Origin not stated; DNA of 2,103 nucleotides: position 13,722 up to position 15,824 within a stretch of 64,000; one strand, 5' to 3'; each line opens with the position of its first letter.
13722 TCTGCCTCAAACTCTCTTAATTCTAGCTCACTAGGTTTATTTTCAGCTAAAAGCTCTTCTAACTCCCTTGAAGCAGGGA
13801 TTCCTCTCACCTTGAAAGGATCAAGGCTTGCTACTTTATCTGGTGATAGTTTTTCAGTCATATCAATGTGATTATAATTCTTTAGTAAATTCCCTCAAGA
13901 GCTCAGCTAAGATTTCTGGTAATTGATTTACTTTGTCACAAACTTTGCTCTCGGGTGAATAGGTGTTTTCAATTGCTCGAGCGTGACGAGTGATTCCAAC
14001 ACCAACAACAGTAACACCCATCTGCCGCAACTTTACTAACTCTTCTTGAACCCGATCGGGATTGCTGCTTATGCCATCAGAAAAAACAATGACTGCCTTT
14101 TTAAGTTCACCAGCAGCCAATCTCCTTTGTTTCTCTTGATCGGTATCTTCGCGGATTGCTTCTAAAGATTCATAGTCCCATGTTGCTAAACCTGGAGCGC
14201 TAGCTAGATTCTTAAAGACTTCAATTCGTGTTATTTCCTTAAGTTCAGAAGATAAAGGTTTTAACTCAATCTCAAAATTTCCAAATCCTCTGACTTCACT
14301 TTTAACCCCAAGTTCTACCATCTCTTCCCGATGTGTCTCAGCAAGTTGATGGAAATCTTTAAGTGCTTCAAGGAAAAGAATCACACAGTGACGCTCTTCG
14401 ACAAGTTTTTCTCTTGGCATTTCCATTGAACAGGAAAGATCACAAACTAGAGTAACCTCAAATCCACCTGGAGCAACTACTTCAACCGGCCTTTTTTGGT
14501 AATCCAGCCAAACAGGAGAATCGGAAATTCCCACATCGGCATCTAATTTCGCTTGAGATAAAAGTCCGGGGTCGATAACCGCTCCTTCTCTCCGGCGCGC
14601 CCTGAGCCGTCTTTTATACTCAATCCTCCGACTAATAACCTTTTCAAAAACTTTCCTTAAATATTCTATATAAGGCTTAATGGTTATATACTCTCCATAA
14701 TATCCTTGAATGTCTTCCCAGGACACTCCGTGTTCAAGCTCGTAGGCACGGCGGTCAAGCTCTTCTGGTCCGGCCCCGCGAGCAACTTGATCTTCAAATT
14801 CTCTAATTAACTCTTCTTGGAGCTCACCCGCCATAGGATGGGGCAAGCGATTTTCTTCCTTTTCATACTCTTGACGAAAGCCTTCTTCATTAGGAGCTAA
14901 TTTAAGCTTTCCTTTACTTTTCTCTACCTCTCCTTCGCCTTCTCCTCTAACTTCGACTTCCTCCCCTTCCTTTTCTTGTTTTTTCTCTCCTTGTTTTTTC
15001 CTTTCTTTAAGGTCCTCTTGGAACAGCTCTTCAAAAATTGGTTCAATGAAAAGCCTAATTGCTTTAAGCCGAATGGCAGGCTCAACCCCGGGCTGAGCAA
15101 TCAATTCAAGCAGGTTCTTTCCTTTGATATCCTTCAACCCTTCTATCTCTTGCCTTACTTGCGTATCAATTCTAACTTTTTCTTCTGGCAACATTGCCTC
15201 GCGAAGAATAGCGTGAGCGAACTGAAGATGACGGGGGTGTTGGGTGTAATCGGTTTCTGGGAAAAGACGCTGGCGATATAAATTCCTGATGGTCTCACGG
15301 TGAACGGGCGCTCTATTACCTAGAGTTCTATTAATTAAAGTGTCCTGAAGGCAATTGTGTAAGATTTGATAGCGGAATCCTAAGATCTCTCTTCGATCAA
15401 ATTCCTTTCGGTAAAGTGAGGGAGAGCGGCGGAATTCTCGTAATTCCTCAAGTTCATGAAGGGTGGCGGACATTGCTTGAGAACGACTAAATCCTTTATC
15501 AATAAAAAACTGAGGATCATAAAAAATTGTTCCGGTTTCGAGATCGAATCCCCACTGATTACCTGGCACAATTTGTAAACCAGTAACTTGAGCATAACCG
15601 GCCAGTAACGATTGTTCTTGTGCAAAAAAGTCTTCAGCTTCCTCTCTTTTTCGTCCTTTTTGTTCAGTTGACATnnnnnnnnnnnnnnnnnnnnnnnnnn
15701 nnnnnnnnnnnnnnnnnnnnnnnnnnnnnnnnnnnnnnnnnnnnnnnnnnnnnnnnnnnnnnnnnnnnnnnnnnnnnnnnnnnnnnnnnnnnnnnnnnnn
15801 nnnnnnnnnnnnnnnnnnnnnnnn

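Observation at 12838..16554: Near-identical nucleotide tracts shared between paralogues indicate ongoing gene conversion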

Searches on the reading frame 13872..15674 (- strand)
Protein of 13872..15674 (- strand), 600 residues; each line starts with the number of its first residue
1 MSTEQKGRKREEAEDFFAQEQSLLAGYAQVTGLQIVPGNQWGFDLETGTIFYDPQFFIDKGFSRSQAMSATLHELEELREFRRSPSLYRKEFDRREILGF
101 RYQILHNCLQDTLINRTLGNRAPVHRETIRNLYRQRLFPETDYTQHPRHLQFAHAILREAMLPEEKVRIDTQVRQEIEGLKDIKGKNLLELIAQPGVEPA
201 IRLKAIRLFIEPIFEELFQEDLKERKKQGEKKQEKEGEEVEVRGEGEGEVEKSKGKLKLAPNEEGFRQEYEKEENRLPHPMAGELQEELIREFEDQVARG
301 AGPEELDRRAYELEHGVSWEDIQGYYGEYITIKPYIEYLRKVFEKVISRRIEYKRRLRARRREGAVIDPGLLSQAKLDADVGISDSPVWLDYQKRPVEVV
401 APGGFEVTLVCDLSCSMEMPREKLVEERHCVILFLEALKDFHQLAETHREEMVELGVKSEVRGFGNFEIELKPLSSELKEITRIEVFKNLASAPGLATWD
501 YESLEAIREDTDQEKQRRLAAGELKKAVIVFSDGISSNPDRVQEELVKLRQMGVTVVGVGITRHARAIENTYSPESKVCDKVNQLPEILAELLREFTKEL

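Call 8: search_protein_families(library=pfam, proteins=[window:13872-15674:-], max_evalue=1)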
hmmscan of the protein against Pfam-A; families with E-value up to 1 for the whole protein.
window:13872-15674:- (600 aa): 2 families
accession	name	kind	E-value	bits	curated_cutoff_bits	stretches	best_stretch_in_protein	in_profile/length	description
PF00092.34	VWA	-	0.0003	21.5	23.8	1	514-564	97-142/174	von Willebrand factor type A domain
PF05762.20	VWA_CoxE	-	0.47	10.3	26.4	0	525-559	150-185/222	VWA domain containing CoxE-like protein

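Call 9: search_protein_families(library=padloc, proteins=[window:13872-15674:-], max_evalue=1)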
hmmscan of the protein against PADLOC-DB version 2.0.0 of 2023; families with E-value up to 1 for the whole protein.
window:13872-15674:- (600 aa): 0 families

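Call 68: search_protein_families(library=ncbifam, proteins=[window:13872-15674:-], max_evalue=0.1)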
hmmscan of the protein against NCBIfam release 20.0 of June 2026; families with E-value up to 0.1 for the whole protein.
window:13872-15674:- (600 aa): 0 families
